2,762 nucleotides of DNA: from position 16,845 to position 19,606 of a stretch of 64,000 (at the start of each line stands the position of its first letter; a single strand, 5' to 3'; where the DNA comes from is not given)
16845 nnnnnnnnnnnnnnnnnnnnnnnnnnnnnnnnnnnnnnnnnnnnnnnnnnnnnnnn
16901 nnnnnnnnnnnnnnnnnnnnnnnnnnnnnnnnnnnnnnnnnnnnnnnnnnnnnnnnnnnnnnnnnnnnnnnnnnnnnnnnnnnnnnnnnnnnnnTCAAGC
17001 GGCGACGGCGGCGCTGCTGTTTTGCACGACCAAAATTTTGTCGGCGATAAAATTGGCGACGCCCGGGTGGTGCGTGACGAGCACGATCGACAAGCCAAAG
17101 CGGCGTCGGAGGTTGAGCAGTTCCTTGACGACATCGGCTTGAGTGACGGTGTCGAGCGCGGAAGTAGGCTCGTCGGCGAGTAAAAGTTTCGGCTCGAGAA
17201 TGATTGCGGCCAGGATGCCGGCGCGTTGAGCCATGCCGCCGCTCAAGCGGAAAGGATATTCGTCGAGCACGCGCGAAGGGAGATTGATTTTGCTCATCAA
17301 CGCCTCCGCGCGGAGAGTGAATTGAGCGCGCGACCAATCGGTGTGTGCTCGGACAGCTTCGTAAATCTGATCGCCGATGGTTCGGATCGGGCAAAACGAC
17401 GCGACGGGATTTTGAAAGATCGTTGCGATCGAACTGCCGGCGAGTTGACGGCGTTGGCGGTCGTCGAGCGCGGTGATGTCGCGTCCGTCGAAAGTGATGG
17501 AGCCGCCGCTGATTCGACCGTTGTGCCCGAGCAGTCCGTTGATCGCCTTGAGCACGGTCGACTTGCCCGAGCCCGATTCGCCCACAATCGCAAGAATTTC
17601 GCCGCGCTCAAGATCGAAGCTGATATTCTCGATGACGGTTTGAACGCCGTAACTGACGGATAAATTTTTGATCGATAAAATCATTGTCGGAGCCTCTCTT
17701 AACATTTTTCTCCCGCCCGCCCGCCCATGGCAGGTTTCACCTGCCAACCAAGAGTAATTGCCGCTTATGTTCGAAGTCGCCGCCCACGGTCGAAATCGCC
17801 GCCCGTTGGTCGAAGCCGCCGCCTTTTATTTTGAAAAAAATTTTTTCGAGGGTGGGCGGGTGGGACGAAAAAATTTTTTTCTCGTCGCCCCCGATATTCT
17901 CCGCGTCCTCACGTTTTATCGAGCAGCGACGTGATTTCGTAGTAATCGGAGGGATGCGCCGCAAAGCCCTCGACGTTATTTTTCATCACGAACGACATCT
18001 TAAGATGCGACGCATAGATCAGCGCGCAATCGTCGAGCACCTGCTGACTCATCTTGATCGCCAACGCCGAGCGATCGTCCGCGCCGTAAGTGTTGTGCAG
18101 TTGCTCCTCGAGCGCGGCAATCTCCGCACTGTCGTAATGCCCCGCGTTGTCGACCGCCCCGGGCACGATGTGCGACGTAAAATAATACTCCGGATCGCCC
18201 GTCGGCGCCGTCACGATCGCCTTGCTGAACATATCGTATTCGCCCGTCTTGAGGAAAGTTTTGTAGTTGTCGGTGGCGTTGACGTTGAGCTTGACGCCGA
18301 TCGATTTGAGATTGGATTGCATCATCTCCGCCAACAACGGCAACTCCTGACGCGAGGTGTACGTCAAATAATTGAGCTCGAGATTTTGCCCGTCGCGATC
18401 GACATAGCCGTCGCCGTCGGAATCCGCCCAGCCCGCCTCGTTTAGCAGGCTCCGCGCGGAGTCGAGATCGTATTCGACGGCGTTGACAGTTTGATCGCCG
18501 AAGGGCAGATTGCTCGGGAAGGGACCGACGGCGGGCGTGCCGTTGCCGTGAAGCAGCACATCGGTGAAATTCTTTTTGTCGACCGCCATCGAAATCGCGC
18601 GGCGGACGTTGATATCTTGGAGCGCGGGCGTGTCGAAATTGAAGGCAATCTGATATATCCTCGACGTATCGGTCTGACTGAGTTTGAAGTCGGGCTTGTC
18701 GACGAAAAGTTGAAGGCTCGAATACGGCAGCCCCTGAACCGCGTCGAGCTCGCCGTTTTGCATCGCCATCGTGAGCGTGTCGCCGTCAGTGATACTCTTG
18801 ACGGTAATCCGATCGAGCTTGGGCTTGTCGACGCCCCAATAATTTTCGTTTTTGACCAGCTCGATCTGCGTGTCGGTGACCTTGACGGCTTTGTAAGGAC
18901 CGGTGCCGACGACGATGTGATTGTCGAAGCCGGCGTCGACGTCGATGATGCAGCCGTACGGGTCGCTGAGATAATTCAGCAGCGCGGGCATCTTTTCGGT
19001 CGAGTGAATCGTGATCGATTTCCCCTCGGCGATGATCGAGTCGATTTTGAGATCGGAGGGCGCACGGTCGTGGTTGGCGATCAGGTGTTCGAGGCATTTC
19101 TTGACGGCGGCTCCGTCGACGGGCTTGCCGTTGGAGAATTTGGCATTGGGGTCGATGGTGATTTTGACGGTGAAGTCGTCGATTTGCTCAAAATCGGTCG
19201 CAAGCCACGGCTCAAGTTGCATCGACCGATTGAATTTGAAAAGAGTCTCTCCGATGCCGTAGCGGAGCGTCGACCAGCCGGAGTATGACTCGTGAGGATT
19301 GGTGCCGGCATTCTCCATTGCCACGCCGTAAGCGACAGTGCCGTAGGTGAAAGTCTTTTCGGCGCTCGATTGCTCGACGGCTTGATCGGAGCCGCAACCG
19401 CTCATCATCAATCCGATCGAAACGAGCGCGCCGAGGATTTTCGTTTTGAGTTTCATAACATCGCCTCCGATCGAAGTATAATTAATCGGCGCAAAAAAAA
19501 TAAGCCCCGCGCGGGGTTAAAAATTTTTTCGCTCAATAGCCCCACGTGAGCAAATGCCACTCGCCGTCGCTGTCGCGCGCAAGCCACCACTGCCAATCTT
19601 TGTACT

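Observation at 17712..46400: Recurrent sense-strand G-quadruplex motif placed 24-27 nt upstream of start codons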

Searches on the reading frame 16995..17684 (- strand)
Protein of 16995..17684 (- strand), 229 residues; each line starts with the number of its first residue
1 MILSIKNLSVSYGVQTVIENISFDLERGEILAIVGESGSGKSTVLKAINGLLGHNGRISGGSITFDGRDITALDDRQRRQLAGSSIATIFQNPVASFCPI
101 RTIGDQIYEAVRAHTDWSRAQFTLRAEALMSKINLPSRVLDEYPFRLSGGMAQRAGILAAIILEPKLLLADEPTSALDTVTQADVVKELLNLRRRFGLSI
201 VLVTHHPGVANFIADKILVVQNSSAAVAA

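Call 14: search_protein_families(library=pfam, proteins=[window:16995-17684:-])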
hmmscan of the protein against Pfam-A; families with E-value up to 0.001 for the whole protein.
window:16995-17684:- (229 aa): 9 families
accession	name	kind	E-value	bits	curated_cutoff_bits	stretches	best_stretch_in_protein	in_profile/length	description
PF00005.33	ABC_tran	-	6.5e-30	104.9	25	1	19-175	2-137/137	ABC transporter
PF13304.12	AAA_21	-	9.4e-09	36.2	27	0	30-65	1-52/304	AAA domain, putative AbiEii toxin, Type IV TA system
PF13476.12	AAA_23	-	7.9e-06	27.1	27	1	11-60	9-51/201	AAA domain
PF13555.12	AAA_29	-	1.2e-05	25.4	27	1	23-53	17-47/61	P-loop containing region of AAA domain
PF13401.12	AAA_22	-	7.1e-05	23.6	27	1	28-203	5-121/130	AAA domain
PF09818.15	ABC_ATPase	-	8e-05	22.2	23.2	0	25-49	77-100/283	P-loop domain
PF02463.25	SMC_N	-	0.00027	20.9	40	0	29-55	25-51/220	RecF/RecN/SMC N terminal domain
PF20703.3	nSTAND1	-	0.00057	20.1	27.1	1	12-51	17-54/379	Novel STAND NTPase 1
PF13481.12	AAA_25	-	0.00058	20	27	0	25-45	30-50/195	AAA domain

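Call 17: find_encoding_contigs(protein=window:16995-17684:-, flank=10000, max_places=6)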
Protein window:16995-17684:- (229 aa): no gene with exactly this product is on record in the collection.

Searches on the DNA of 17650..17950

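Call 69: search_rna_families(source=window, start=17650, end=17950, threshold=evalue, max_evalue=10)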
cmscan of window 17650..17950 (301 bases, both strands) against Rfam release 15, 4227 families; matches with E-value up to 10: 4.
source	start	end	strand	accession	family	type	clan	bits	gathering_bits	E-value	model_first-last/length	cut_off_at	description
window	17831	17881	-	RF00900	mir-255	Gene; miRNA;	-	25.5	50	0.015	1-59/59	no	mir-255 microRNA precursor family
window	17661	17683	+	RF00390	TYMV_upPK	Cis-reg;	-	16.4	38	0.75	1-23/23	no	turnip yellow mosaic virus upstream pseudo-knot (TYMV_upPK)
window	17810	17894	-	RF03912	mir-4659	Gene; miRNA;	-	14.7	92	4.3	1-73/73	no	mir-4659 microRNA precursor family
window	17837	17877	+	RF02266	XIST_intron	Gene; lncRNA;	-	14.5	70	7.9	1-68/68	no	XIST 3' intron conserved motif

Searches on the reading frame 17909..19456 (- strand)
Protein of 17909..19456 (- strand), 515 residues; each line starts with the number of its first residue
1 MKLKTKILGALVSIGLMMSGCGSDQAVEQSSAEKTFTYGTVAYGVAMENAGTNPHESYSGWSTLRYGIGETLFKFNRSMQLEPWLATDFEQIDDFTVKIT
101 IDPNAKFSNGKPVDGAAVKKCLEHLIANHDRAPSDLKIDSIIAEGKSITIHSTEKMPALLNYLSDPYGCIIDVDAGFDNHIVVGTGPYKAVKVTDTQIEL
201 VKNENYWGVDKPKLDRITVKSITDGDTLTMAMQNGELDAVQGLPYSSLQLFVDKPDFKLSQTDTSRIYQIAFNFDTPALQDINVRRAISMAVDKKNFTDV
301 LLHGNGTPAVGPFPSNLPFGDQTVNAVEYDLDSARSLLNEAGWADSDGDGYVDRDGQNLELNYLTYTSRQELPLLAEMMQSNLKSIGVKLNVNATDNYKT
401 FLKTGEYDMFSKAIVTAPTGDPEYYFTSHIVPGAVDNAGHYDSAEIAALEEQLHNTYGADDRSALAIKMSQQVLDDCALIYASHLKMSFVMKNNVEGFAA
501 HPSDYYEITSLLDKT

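Call 14: search_protein_families(library=pfam, proteins=[window:17909-19456:-])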
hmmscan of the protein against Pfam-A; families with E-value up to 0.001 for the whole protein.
window:17909-19456:- (515 aa): 1 family
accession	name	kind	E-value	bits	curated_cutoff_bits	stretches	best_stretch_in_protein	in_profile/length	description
PF00496.27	SBP_bac_5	-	7.4e-76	256.1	32.4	1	81-427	2-358/368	Bacterial extracellular solute-binding proteins, family 5 Middle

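Call 18: find_homologous_proteins(query=window:17909-19456:-, max_evalue=1e-30)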
Query window:17909-19456:- (515 aa): 3225 proteins with E <= 1e-30 among 8000 candidates; the best 120 are listed.
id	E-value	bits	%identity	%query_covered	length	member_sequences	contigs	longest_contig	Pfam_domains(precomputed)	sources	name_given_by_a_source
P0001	0.0e+0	1170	100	100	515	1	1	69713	PF00496.28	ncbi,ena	-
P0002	0.0e+0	1068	90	100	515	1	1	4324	PF00496.28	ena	-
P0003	0.0e+0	1065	89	100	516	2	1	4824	PF00496.28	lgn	-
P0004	2.0e-296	1002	84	100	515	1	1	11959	PF00496.28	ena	-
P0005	2.5e-296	1001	84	100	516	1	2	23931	PF00496.28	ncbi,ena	-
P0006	5.1e-293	990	83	100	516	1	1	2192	PF00496.28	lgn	-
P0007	5.3e-291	984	84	100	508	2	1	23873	PF00496.28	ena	-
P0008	1.8e-290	982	83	100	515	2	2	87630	PF00496.28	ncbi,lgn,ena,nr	ncbi:MAG: ABC transporter substrate-binding protein [Selenomonadaceae bacterium]|nr:ABC transporter 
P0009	4.7e-288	974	81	100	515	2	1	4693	PF00496.28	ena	-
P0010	5.7e-281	951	82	99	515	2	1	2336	PF00496.28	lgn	-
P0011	7.5e-278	940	79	100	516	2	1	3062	PF00496.28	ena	-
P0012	2.8e-277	938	80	100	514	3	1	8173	PF00496.28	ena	-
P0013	9.8e-277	937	79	100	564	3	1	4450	PF00496.28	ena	-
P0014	1.7e-271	919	79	99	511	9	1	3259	PF00496.28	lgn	-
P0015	1.2e-268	910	77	100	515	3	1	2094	PF00496.28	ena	-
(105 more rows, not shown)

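Call 19: find_encoding_contigs(protein=P0008, flank=10000, max_places=3)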
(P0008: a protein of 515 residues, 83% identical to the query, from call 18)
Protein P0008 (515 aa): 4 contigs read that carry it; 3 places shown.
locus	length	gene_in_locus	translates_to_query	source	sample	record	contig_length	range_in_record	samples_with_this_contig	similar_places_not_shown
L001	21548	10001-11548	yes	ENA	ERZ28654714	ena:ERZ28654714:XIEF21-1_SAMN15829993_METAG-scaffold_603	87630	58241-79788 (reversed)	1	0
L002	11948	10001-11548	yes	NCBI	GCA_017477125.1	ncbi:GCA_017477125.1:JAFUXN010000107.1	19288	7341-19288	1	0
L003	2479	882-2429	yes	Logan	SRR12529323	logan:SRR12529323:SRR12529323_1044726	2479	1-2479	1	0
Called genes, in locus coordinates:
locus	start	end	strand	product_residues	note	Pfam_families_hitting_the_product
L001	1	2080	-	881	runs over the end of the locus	PF10593:Z1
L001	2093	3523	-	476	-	PF13589:HATPase_c_3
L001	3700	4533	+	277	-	PF00106:adh_short, PF03435:Sacchrp_dh_NADP (weak), PF13561:adh_short_C2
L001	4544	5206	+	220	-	PF12682:Flavodoxin_4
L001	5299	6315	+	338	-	-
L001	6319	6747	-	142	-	-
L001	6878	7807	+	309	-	PF19300:BPD_transp_1_N, PF00528:BPD_transp_1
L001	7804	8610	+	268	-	PF12911:OppC_N (weak), PF00528:BPD_transp_1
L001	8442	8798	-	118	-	-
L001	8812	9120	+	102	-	PF00528:BPD_transp_1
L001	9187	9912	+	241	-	PF14200:RicinB_lectin_2, PF00652:Ricin_B_lectin, PF14200:RicinB_lectin_2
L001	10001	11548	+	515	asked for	PF00496:SBP_bac_5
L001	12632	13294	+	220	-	PF00005:ABC_tran, PF02463:SMC_N (faint), PF13304:AAA_21 (faint)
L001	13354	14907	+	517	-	-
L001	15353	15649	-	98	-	-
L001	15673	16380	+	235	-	PF13489:Methyltransf_23, PF02353:CMAS (weak), PF01209:Ubie_methyltran, PF05175:MTS (weak), PF13847:Methyltransf_31, PF08241:Methyltransf_11, PF08242:Methyltransf_12, PF13649:Methyltransf_25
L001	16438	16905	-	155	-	PF00885:DMRL_synthase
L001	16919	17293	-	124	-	PF01880:Desulfoferrodox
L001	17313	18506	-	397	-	PF00926:DHBP_synthase, PF00925:GTP_cyclohydro2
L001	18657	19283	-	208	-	-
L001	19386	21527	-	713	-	-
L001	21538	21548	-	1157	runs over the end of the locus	-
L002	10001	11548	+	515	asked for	PF00496:SBP_bac_5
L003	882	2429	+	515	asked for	PF00496:SBP_bac_5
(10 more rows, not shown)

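Call 20: find_encoding_contigs(protein=P0005, flank=10000, max_places=3)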
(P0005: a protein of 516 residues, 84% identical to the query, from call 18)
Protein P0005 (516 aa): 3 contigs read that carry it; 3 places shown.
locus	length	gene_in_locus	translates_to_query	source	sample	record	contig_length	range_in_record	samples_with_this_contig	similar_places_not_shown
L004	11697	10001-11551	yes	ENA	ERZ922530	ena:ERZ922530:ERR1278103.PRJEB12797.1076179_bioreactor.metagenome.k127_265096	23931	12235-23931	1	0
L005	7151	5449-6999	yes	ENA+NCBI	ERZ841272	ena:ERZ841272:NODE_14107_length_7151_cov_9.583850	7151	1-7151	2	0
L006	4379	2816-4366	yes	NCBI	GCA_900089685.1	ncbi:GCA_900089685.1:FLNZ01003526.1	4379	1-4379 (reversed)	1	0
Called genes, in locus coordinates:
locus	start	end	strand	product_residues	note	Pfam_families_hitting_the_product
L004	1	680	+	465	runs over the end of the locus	PF02127:Peptidase_M18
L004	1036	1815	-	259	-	PF02571:CbiJ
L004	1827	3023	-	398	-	PF05673:DUF815, PF00004:AAA (weak), PF13173:AAA_14 (weak)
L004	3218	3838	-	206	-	-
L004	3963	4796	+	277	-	PF00106:adh_short, PF03435:Sacchrp_dh_NADP (weak), PF08659:KR (weak), PF13561:adh_short_C2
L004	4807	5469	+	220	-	PF12682:Flavodoxin_4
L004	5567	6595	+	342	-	-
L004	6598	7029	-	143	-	-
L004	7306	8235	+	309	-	PF19300:BPD_transp_1_N, PF00528:BPD_transp_1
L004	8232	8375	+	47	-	-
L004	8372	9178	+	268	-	PF12911:OppC_N (weak), PF00528:BPD_transp_1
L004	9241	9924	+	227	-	PF14200:RicinB_lectin_2, PF00652:Ricin_B_lectin, PF14200:RicinB_lectin_2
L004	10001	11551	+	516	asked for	PF00496:SBP_bac_5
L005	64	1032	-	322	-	PF01380:SIS, PF00571:CBS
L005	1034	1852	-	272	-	PF00793:DAHP_synth_1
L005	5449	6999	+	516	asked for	PF00496:SBP_bac_5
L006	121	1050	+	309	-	PF19300:BPD_transp_1_N, PF00528:BPD_transp_1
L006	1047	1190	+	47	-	-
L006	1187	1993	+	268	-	PF12911:OppC_N (weak), PF00528:BPD_transp_1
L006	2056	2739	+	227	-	PF14200:RicinB_lectin_2, PF00652:Ricin_B_lectin, PF14200:RicinB_lectin_2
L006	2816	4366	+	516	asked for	PF00496:SBP_bac_5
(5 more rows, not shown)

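Call 50: find_encoding_contigs(protein=P0002, flank=6000, max_places=3)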
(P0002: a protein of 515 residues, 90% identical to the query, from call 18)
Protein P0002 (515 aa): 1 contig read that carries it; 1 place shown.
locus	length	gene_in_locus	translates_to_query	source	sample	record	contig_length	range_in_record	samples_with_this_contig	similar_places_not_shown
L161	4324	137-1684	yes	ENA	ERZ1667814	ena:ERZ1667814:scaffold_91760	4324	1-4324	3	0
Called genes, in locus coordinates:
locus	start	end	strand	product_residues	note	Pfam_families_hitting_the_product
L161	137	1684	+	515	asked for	PF00496:SBP_bac_5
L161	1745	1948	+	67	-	-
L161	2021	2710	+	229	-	PF13476:AAA_23 (faint), PF00005:ABC_tran, PF02463:SMC_N (faint), PF09818:ABC_ATPase (faint), PF13555:AAA_29 (faint), PF13304:AAA_21 (faint)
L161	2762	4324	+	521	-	?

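Call 51: find_encoding_contigs(protein=P0003, flank=6000, max_places=3)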
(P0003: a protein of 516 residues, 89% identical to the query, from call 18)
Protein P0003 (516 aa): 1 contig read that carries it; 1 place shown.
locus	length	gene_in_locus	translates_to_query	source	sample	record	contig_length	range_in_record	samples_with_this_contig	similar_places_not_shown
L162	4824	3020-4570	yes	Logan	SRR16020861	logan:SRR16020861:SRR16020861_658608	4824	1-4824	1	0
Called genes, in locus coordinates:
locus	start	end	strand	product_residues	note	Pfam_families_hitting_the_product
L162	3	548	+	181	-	?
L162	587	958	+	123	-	-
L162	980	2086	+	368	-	-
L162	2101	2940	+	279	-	PF20508:DUF6734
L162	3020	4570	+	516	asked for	PF00496:SBP_bac_5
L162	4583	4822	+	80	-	?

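Call 52: find_encoding_contigs(protein=P0004, flank=8000, max_places=3)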
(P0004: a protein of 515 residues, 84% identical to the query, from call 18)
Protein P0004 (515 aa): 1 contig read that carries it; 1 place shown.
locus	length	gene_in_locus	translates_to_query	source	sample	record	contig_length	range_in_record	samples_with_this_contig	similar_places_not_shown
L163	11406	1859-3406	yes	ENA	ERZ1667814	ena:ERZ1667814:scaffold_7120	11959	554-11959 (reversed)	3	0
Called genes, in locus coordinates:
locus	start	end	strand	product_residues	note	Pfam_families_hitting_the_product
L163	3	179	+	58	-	?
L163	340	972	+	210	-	PF00528:BPD_transp_1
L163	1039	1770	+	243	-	PF14200:RicinB_lectin_2, PF00652:Ricin_B_lectin, PF14200:RicinB_lectin_2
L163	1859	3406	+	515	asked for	PF00496:SBP_bac_5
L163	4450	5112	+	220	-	PF00005:ABC_tran, PF02463:SMC_N (faint), PF13304:AAA_21 (faint)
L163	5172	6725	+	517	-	-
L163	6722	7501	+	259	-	PF00005:ABC_tran, PF13304:AAA_21 (faint), PF13401:AAA_22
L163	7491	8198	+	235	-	PF13489:Methyltransf_23, PF02353:CMAS (weak), PF01209:Ubie_methyltran, PF05175:MTS (weak), PF13847:Methyltransf_31, PF08241:Methyltransf_11, PF08242:Methyltransf_12, PF13649:Methyltransf_25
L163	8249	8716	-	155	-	PF00885:DMRL_synthase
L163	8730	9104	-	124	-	PF01880:Desulfoferrodox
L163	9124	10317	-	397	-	PF00926:DHBP_synthase, PF00925:GTP_cyclohydro2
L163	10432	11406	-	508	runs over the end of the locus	?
